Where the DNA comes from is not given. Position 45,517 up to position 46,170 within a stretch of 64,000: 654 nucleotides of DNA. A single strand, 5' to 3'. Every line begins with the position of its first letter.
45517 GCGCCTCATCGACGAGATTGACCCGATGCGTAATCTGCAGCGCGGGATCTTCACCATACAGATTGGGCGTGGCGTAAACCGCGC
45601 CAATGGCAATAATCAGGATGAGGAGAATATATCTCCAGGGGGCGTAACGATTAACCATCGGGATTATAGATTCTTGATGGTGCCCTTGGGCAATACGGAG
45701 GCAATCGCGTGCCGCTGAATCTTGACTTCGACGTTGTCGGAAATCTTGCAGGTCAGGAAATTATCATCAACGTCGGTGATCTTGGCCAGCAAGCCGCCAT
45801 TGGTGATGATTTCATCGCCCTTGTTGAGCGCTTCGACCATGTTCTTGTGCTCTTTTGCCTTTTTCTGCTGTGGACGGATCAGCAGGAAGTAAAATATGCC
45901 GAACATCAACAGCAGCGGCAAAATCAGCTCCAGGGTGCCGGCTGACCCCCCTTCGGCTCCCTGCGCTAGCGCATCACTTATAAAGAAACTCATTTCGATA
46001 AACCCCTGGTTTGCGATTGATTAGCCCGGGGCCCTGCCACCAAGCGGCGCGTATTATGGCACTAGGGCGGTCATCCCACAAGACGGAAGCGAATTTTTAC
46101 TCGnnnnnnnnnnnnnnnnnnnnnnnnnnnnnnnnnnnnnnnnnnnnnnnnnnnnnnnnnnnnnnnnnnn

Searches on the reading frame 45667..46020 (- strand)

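Call 39: search_protein_families(library=pfam, proteins=[window:45667-46020:-], max_evalue=0.01)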
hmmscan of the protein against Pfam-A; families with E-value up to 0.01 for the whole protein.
window:45667-46020:- (118 aa): 1 family
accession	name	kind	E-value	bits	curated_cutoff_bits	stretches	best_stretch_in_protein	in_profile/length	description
PF02699.20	YajC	-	1.1e-30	105.8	28.2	1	33-107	3-77/78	Preprotein translocase subunit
